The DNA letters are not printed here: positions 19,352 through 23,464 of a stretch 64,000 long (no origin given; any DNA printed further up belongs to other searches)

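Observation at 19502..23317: A 1272-aa mosaic protein that combines a sialidase-like β-propeller, six CARDB modules and a Kelch-like β-propeller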

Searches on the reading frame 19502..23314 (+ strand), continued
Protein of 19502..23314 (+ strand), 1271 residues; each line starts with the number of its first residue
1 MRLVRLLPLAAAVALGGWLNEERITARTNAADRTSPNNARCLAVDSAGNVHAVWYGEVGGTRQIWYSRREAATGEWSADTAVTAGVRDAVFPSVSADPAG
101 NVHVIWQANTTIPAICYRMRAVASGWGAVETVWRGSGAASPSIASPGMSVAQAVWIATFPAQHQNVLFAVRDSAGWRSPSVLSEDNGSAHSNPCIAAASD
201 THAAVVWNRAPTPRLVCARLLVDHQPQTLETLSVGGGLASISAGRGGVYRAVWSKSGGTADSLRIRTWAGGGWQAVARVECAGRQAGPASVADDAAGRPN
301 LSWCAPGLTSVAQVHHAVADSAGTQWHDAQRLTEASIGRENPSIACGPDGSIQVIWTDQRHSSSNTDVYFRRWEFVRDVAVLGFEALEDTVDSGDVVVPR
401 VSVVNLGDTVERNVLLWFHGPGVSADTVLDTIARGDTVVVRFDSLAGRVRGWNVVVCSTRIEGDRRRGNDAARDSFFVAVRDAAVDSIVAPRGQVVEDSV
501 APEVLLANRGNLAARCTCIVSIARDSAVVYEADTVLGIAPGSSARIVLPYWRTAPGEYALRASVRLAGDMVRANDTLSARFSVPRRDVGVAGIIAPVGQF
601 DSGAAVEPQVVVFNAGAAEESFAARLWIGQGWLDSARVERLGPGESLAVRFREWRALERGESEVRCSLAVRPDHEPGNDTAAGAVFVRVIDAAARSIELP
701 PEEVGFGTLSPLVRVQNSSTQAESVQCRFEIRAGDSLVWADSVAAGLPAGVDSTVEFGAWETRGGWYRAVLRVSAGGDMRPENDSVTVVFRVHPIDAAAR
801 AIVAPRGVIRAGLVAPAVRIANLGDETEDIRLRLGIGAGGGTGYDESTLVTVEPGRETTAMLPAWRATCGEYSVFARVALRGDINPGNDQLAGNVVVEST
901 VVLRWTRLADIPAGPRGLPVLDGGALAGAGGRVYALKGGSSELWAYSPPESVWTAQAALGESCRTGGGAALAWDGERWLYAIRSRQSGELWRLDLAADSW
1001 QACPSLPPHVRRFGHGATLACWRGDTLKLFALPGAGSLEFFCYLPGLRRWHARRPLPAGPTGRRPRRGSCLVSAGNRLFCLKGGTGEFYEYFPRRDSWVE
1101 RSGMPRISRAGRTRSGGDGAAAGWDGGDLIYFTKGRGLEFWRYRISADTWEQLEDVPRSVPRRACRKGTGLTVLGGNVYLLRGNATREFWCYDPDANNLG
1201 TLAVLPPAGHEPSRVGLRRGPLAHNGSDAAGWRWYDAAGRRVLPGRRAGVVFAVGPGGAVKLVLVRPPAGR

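Call 40: find_related_loci(query=A3, collection=genome_contigs, flank=10000)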
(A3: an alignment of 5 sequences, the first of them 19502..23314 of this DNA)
Query A3 (1271 aa) in genome_contigs; peptide patterns used: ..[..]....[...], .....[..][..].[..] (x = any residue, [..] = any of these).
222 stretches matched a pattern; 16 encode a relative of the query (tblastn E <= 1e-3); 16 distinct loci.
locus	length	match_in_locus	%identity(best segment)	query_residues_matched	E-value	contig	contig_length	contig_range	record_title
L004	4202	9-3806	85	6-1270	0e+0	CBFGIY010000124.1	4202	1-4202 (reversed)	MAG: candidate division WOR-3 bacterium isolate JZ-4_202302_bins_3.1 genome assembly, contig: NODE_124_length_4202_cov_0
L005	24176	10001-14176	37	15-1206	6e-137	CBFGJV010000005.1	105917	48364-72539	MAG: candidate division WOR-3 bacterium isolate SZTDM_202302_bins_28.1 genome assembly, contig: NODE_5_length_105917_cov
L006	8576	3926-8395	37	2-1271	8e-141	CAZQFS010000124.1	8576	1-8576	MAG TPA_asm: uncultured bacterium isolate binchicken_co107_142 genome assembly, contig: NODE_17979_length_8576_cov_5.621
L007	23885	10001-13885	32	6-1209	7e-113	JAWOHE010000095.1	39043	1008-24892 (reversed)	MAG: bacterium isolate CWP4-2.bin.134 k191_3245875, whole genome shotgun sequence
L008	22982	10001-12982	37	18-1225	2e-96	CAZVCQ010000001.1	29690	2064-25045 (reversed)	MAG TPA_asm: uncultured bacterium isolate SRP178699_co1_229 genome assembly, contig: NODE_1682_length_29690_cov_5.716585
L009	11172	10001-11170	42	1-385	5e-70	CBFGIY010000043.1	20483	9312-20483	MAG: candidate division WOR-3 bacterium isolate JZ-4_202302_bins_3.1 genome assembly, contig: NODE_43_length_20483_cov_1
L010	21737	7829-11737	28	18-1206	1e-50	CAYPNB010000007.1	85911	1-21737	MAG TPA_asm: uncultured bacterium isolate binchicken_co40_90 genome assembly, contig: NODE_297_length_85911_cov_38.05053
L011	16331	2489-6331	25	1-389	2e-23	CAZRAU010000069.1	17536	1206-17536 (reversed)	MAG TPA_asm: uncultured bacterium isolate SRP185410_co2_431 genome assembly, contig: NODE_3908_length_17536_cov_6.617814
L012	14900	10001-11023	24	16-373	9e-20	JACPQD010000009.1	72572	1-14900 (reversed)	MAG: Chloroflexi bacterium isolate NC_groundwater_644_Ag_B-0.1um_60_123 B_1_S1_Biohub_coassembly_k141_396562, whole geno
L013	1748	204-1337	28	35-407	1e-16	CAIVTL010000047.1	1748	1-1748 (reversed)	candidate division WOR-3 bacterium isolate AlinenSedimentsD0_bin-1181 genome assembly, contig: bin-1181:047/755, whole g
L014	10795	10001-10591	31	16-207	2e-12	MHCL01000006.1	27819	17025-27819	MAG: Candidatus Chisholmbacteria bacterium RIFCSPLOWO2_01_FULL_49_14 rifcsplowo2_01_scaffold_12655, whole genome shotgun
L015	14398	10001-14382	27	25-371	2e-11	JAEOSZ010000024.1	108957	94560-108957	MAG: Candidatus Heimdallarchaeota archaeon isolate YT1_002 k127_6551607, whole genome shotgun sequence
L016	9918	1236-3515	31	40-1201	8e-30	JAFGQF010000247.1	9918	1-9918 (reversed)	MAG: candidate division WOR-3 bacterium isolate Zod_Metabat.732 k87_8039753, whole genome shotgun sequence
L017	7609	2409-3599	24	42-356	5e-11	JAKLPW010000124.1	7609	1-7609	MAG: Anaerolineae bacterium isolate bin N2.130 k141_138505, whole genome shotgun sequence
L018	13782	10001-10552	29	13-150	2e-8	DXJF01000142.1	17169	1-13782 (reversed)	MAG TPA_asm: Candidatus Heimdallarchaeota archaeon isolate CR1378_bin_8 k127_251145, whole genome shotgun sequence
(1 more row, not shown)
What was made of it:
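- The base is conserved and paralogs occur within one MAG (L004 and L009, call 40).
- Tried and rejected: The organism was identified through find_related_loci instead (call 40).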
